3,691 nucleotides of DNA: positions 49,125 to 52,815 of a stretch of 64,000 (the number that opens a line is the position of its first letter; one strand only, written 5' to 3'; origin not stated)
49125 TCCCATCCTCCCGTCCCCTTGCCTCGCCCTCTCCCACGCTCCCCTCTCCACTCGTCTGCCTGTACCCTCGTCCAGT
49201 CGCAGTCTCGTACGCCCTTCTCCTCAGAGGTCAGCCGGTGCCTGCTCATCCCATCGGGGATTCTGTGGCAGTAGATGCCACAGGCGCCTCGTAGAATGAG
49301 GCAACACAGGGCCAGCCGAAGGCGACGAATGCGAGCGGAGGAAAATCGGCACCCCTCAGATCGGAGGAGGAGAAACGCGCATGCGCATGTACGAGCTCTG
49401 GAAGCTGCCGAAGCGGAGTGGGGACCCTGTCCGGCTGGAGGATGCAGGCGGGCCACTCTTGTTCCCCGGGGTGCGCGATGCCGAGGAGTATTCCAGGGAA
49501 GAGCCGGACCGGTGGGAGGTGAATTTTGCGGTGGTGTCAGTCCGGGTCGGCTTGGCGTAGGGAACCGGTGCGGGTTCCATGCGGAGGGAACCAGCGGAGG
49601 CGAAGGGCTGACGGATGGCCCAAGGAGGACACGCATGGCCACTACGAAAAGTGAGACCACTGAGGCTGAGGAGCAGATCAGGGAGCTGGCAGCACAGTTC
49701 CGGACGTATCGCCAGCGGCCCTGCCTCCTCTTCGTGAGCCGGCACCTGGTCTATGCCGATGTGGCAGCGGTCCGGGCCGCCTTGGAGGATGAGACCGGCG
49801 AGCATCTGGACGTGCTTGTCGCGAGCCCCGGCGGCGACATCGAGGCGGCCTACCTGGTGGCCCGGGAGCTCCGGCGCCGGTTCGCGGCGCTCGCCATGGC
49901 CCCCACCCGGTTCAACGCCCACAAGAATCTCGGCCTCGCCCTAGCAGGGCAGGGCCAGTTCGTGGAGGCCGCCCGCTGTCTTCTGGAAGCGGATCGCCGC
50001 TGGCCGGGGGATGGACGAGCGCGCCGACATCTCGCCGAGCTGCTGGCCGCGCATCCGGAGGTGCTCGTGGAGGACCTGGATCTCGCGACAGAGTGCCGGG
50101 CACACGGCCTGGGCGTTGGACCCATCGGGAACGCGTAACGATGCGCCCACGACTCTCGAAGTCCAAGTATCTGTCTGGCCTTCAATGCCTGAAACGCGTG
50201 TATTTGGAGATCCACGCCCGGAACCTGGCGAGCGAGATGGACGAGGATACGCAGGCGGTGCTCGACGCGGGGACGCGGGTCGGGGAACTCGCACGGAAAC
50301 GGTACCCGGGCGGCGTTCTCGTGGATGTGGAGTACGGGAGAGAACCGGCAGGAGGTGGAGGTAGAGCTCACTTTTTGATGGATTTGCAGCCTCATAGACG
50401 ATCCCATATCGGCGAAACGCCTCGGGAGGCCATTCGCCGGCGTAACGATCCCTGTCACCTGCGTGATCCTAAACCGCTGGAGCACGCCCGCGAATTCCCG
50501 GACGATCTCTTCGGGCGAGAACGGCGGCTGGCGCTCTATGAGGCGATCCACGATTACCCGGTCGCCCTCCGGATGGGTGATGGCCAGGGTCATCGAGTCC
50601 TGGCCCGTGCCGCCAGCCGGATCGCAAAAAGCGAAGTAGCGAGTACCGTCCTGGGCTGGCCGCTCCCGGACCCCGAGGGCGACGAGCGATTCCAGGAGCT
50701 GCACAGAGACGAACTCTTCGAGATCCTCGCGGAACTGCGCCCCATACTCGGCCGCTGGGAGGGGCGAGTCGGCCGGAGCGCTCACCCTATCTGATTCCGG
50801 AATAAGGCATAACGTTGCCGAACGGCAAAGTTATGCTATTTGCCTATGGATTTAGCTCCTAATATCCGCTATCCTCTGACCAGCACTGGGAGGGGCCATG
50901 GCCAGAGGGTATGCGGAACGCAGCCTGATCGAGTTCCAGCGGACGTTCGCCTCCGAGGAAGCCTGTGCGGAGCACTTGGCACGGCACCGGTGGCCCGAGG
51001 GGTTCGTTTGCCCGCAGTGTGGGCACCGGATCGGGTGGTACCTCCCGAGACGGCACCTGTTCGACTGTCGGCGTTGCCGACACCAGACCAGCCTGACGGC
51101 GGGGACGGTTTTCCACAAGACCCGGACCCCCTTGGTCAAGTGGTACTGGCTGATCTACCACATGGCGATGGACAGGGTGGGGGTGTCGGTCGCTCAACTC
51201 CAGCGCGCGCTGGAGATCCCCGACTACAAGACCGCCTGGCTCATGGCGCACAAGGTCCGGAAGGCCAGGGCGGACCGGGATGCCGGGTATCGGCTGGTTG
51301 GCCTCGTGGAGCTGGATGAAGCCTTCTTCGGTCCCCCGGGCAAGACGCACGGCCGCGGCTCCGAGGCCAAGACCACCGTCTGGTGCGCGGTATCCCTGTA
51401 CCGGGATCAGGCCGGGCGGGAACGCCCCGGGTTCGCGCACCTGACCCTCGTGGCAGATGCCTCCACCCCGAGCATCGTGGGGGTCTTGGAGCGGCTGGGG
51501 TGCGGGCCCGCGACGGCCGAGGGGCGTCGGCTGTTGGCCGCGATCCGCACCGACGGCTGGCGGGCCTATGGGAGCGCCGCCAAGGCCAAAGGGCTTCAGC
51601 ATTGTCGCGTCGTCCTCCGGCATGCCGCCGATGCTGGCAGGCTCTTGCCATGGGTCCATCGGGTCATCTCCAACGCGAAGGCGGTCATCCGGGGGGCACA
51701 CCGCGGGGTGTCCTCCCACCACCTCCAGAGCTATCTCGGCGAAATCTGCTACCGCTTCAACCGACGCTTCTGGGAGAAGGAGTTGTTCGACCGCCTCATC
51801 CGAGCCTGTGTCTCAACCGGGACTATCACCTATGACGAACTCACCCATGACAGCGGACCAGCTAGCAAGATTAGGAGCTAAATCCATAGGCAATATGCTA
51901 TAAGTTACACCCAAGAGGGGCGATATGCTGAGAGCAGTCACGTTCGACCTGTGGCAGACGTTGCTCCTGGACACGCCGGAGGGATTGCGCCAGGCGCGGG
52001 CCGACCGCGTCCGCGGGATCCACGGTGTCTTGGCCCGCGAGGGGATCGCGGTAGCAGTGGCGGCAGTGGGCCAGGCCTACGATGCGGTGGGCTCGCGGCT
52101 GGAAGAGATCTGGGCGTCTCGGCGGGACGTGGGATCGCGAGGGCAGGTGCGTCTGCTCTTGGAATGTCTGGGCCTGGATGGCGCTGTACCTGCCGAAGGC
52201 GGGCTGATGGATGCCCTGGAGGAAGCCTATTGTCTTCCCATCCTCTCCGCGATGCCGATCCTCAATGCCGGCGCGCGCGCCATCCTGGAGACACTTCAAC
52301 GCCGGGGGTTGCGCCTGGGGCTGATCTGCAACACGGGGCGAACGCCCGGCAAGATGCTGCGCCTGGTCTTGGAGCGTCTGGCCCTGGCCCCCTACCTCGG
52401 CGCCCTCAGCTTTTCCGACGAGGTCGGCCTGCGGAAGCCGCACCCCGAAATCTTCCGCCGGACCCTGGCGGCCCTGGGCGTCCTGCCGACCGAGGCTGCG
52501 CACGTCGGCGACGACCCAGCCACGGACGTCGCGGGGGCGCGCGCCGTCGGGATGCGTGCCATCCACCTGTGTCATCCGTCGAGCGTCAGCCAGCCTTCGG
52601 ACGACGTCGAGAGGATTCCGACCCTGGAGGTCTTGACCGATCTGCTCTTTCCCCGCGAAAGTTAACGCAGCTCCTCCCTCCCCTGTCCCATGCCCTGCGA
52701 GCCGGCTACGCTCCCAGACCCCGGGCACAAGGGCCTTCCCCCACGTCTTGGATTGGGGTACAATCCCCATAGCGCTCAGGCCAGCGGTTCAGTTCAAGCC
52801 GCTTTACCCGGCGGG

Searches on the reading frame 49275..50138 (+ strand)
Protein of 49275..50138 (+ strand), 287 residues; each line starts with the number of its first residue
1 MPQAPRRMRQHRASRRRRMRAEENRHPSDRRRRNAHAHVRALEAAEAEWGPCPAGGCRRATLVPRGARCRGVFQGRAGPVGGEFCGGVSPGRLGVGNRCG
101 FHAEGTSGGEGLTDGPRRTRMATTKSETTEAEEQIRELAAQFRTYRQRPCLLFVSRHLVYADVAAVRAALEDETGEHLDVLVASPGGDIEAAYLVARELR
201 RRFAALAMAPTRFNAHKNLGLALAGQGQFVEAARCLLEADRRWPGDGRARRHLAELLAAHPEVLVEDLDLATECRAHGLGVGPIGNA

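Call 10: search_protein_families(library=pfam, proteins=[window:49275-50138:+], max_evalue=0.01)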
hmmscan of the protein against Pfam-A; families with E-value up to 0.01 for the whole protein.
window:49275-50138:+ (287 aa): 2 families
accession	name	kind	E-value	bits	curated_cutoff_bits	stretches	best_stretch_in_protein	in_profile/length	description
PF13428.12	TPR_14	-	0.00043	21.2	23.5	1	214-256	2-44/44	Tetratricopeptide repeat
PF00515.34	TPR_1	-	0.0094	16.2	27.8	0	214-239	2-27/34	Tetratricopeptide repeat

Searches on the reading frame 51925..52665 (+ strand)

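Call 11: search_protein_families(library=pfam, proteins=[window:51925-52665:+], max_evalue=0.01)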
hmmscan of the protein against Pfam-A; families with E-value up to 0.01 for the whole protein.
window:51925-52665:+ (246 aa): 3 families
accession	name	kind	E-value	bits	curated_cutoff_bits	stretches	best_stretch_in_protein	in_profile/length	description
PF00702.32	Hydrolase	-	3.6e-20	73.6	26.4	1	3-209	2-191/191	haloacid dehalogenase-like hydrolase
PF13419.12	HAD_2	-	4.8e-13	50.1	23.8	1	115-213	82-176/178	Haloacid dehalogenase-like hydrolase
PF13242.12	Hydrolase_like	-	5.2e-11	42.7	22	1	169-213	2-46/75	HAD-hyrolase-like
